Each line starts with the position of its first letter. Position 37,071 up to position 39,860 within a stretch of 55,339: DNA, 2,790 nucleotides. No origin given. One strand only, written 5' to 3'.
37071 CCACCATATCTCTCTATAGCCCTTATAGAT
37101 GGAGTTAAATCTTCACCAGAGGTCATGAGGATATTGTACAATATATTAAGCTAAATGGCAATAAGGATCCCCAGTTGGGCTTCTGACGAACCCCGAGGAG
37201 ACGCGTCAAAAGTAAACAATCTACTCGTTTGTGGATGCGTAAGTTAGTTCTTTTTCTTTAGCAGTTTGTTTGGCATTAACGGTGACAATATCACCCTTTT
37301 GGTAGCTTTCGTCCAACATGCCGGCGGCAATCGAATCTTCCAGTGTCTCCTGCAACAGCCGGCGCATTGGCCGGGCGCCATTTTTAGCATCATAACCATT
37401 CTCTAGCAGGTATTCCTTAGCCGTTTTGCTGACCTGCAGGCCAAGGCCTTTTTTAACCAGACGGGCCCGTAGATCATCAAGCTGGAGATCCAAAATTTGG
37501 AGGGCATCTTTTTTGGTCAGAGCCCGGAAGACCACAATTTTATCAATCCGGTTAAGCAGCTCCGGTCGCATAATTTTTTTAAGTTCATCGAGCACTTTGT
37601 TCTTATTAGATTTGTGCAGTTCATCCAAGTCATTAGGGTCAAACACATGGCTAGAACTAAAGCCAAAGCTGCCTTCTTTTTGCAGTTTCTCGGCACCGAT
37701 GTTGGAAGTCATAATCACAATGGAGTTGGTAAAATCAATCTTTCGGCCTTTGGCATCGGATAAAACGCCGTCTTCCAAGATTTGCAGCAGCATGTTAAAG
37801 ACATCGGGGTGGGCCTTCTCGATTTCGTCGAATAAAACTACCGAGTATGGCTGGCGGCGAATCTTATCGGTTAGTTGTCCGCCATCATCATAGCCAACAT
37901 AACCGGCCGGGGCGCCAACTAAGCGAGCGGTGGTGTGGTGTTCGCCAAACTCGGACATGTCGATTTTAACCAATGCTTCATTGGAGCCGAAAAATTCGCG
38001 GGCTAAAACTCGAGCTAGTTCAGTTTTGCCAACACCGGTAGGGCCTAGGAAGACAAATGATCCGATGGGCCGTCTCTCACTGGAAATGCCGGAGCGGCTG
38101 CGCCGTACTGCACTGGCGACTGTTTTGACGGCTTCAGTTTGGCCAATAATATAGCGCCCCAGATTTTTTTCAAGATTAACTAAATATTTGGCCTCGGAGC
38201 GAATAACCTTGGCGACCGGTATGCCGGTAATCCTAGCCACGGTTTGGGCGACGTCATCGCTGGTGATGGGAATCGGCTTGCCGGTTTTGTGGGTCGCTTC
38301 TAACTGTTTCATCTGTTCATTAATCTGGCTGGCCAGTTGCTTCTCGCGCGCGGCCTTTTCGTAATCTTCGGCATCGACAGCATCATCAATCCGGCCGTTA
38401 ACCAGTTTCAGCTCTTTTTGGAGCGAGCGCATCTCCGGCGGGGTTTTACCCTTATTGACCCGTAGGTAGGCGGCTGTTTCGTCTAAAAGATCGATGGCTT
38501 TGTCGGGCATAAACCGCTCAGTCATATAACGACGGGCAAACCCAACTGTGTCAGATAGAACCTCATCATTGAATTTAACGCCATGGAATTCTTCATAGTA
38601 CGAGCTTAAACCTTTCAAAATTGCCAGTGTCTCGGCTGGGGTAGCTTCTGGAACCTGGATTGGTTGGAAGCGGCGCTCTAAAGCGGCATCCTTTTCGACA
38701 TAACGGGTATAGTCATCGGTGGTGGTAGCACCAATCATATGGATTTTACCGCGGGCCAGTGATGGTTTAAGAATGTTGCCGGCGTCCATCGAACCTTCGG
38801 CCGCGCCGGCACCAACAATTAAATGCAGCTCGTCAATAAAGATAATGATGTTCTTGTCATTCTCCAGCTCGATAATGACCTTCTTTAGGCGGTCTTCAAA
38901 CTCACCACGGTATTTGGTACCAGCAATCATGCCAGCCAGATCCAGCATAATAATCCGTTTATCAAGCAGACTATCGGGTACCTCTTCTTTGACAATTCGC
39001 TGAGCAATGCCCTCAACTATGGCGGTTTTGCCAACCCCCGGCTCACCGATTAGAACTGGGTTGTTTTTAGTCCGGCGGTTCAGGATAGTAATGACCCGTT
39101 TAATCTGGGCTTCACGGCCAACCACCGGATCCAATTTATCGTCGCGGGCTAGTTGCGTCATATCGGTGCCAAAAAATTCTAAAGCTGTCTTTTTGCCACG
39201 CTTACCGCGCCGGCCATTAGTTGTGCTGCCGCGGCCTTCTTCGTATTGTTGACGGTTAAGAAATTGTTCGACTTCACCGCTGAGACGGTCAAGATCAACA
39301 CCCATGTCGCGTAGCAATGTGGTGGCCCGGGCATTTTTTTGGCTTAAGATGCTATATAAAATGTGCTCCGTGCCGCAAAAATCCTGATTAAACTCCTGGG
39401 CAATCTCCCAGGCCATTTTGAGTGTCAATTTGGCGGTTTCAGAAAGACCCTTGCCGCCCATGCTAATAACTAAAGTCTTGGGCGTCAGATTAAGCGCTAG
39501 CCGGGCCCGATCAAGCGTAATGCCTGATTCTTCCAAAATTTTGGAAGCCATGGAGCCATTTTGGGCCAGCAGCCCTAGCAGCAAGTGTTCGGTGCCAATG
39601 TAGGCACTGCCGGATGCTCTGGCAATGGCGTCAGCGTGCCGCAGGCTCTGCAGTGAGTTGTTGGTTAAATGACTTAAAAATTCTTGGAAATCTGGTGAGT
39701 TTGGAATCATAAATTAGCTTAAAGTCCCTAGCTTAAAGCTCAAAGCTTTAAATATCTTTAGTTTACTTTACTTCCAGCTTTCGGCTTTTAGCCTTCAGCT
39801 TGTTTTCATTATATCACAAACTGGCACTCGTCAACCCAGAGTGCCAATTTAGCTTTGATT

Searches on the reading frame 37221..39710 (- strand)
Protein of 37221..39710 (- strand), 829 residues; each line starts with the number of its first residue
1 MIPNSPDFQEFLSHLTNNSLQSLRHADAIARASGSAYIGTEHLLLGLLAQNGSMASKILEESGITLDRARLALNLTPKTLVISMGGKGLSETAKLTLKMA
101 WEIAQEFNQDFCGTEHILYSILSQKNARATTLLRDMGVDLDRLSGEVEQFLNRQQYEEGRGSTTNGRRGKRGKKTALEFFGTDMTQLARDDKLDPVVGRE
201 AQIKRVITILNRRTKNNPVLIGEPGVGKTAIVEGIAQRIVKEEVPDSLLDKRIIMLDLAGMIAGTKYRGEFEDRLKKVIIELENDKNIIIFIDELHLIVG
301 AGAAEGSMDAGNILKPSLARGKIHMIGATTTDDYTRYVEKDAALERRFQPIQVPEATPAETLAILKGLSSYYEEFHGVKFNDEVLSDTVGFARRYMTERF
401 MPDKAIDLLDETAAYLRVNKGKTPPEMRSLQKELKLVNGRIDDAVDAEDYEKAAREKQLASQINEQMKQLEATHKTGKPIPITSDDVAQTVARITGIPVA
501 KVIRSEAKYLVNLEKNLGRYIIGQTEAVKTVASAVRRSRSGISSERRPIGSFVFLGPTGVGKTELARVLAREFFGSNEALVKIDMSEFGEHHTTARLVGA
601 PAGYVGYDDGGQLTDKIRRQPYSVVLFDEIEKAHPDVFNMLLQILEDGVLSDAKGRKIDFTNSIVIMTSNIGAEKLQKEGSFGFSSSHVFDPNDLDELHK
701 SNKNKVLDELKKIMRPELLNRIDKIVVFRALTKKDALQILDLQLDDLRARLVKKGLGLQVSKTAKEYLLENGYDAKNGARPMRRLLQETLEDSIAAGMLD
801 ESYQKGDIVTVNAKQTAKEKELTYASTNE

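Call 64: find_related_loci(query=window:37221-39710:-, collection=genome_contigs, flank=10000)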
Query window:37221-39710:- (829 aa) in genome_contigs; peptide patterns used: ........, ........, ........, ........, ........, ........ (x = any residue, [..] = any of these).
418 stretches matched a pattern; 370 encode a relative of the query (tblastn E <= 1e-3); the best 80 are kept; 80 distinct loci.
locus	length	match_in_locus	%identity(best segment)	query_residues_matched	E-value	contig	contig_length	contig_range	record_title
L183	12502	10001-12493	85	1-829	0e+0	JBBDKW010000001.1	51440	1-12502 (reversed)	MAG: Candidatus Saccharimonadales bacterium isolate LejiaA_2_49_12 Lejia_A_1132_length_51440_cov_6, whole genome shotgun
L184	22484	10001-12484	86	1-829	0e+0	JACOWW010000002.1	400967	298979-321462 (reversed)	MAG: Candidatus Saccharibacteria bacterium isolate NC_groundwater_137_Ag_S-0.1um_47_11 S4_GD2017_2_S1_scaffold_70, whole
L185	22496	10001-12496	85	1-829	0e+0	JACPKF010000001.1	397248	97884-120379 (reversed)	MAG: Candidatus Saccharibacteria bacterium isolate NC_groundwater_487_Ag_S-0.1um_46_12 S35_SO-1_scaffold_44559, whole ge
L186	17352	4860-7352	85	1-829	0e+0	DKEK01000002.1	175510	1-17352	MAG TPA_asm: Candidatus Saccharibacteria bacterium UBA6824 UBA6824_contig_2543, whole genome shotgun sequence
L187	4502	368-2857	85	1-829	0e+0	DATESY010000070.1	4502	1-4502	MAG TPA_asm: Candidatus Saccharimonadales bacterium isolate SMAG_U8301 k141_1188284, whole genome shotgun sequence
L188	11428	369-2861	84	1-829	0e+0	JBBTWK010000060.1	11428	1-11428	MAG: Patescibacteria group bacterium isolate H41-bin145_1 H41_bin145_1_000000000060, whole genome shotgun sequence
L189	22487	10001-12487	84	1-829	0e+0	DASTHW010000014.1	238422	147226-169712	MAG TPA_asm: Candidatus Saccharimonadales bacterium isolate SMAG_U751 k141_691023, whole genome shotgun sequence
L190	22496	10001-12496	83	1-829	0e+0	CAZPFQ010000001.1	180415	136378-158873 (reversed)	MAG TPA_asm: uncultured Candidatus Saccharibacteria bacterium isolate SRP200132_co2_4 genome assembly, contig: NODE_14_l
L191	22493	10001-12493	84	1-829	0e+0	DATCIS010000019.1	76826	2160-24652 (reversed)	MAG TPA_asm: Candidatus Saccharimonadales bacterium isolate SMAG_U7865 k141_2191230, whole genome shotgun sequence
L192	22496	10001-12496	84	1-829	0e+0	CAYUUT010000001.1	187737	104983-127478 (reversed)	MAG TPA_asm: uncultured Candidatus Saccharibacteria bacterium isolate binchicken_co241_306 genome assembly, contig: NODE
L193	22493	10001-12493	83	1-829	0e+0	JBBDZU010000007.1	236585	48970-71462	MAG: Candidatus Saccharimonadales bacterium isolate LejiaD_47_37 Lejia_D_82_length_236585_cov_21, whole genome shotgun s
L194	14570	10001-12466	84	1-821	0e+0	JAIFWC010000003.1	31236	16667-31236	MAG: Candidatus Saccharibacteria bacterium isolate viral-cat_48_13 PAFVLPS_2018_scaffold_6724, whole genome shotgun sequ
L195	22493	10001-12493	82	1-829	0e+0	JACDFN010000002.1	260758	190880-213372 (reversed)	MAG: Candidatus Saccharibacteria bacterium isolate MGR_bin387 SD2905_NODE_3_length_260758_cov_2.533141, whole genome sho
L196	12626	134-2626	81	1-829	0e+0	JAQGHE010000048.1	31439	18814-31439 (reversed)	MAG: Candidatus Saccharibacteria bacterium isolate RYN_425 scaffold_2156315, whole genome shotgun sequence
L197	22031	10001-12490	83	1-829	0e+0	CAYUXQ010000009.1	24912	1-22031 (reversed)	MAG TPA_asm: uncultured Candidatus Saccharibacteria bacterium isolate SRP263991_co5_150 genome assembly, contig: NODE_39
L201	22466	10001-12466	91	1-829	0e+0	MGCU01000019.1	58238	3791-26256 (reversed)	MAG: Candidatus Saccharibacteria bacterium RIFCSPHIGHO2_12_FULL_47_16b rifcsphigho2_12_scaffold_418, whole genome shotgu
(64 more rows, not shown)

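Call 69: search_protein_families(library=pfam, proteins=[L186:8339-9817:-, L186:7709-8266:+, L186:9983-10543:-, L188:5015-5866:+, L188:6235-6975:-, L188:3641-4267:-, L188:4331-4960:-, L184:13761-14546:-, L184:14865-15374:+, L201:12748-13434:-], max_evalue=0.001)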
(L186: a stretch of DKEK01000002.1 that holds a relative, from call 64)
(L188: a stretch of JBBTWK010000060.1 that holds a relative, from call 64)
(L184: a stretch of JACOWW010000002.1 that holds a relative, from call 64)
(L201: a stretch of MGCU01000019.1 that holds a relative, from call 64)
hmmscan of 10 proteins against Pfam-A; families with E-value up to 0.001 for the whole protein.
L186:8339-9817:- (493 aa): 2 families
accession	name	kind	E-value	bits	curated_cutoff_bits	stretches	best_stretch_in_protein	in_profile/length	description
PF13175.12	AAA_15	-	1.1e-22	81.6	32.1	2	179-332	222-374/374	AAA ATPase domain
PF13304.12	AAA_21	-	2.4e-15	57.9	27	1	184-333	170-304/304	AAA domain, putative AbiEii toxin, Type IV TA system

L186:7709-8266:+ (186 aa): 0 families

L186:9983-10543:- (187 aa): 0 families

L188:5015-5866:+ (284 aa): 1 family
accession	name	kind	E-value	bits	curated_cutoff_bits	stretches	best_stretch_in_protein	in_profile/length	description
PF00149.33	Metallophos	-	9.6e-14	52.7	21.5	1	12-225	1-190/191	Calcineurin-like phosphoesterase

L188:6235-6975:- (247 aa): 0 families

L188:3641-4267:- (209 aa): 0 families

L188:4331-4960:- (210 aa): 1 family
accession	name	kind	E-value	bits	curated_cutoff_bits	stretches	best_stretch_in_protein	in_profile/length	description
PF03412.21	Peptidase_C39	-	0.00048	20.4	22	0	150-180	81-106/133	Peptidase C39 family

L184:13761-14546:- (262 aa): 0 families

L184:14865-15374:+ (170 aa): 0 families

L201:12748-13434:- (229 aa): 0 families
